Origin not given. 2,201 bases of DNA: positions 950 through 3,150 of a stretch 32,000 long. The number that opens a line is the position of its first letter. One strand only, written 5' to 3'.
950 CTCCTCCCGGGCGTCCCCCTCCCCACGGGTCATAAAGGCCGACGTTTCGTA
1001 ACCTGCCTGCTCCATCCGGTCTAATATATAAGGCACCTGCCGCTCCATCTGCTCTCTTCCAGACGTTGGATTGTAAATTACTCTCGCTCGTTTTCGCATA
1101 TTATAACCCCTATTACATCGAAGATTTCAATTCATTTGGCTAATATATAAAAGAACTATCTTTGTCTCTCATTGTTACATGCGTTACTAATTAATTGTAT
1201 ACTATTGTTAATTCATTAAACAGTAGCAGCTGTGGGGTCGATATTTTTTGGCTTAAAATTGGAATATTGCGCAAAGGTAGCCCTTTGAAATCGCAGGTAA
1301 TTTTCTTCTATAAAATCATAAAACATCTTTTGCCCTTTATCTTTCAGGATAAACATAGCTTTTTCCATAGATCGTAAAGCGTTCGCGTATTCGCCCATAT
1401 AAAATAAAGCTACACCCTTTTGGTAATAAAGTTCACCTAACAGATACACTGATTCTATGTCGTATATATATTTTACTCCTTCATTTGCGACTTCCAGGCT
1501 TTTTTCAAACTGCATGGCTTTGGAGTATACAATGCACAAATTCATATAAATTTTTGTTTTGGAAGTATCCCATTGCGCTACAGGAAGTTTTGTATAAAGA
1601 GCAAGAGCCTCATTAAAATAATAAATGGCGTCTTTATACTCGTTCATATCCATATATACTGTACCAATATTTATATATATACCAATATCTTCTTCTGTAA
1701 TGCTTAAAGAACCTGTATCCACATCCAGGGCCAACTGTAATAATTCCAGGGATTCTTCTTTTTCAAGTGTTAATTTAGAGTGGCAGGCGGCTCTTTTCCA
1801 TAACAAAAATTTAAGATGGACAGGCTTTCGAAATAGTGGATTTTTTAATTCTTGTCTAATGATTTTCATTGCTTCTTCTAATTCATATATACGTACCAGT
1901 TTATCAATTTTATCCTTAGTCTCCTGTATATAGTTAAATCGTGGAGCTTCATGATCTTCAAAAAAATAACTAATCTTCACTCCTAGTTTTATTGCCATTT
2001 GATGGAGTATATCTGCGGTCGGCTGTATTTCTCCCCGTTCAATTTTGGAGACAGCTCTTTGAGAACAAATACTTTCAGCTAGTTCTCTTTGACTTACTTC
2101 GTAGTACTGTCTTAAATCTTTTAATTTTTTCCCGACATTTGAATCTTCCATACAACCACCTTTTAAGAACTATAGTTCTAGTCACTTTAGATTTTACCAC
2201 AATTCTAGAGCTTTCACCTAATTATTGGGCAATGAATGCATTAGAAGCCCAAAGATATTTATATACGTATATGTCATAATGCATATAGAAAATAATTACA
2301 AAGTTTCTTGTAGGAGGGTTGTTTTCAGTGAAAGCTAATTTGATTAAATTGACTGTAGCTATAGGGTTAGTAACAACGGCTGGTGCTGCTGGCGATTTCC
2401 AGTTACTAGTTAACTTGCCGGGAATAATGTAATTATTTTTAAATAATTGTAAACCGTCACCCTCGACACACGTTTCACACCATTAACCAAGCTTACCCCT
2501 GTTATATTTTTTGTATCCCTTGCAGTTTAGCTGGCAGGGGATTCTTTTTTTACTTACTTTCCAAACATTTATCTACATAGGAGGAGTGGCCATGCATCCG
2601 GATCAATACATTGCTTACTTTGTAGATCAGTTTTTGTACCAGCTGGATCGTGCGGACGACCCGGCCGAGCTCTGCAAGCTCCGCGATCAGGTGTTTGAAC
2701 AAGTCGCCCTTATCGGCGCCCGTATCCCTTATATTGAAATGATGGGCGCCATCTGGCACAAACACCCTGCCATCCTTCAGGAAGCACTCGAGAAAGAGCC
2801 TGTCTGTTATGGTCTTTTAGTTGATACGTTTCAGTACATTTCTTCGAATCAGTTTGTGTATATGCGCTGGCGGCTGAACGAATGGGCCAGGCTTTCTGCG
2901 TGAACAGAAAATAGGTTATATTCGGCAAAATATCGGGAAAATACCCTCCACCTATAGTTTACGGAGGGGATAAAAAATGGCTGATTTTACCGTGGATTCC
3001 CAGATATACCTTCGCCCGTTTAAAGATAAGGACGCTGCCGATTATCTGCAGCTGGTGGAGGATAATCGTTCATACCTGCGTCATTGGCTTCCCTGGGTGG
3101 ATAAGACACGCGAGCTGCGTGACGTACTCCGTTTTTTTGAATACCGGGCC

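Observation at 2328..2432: Unannotated 34-aa ORF with the anatomy of a signalling pro-peptide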

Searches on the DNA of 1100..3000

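Call 43: search_rna_families(source=window, start=1100, end=3000, threshold=evalue, max_evalue=1)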
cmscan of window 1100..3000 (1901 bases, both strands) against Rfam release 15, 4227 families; matches with E-value up to 1: 0.
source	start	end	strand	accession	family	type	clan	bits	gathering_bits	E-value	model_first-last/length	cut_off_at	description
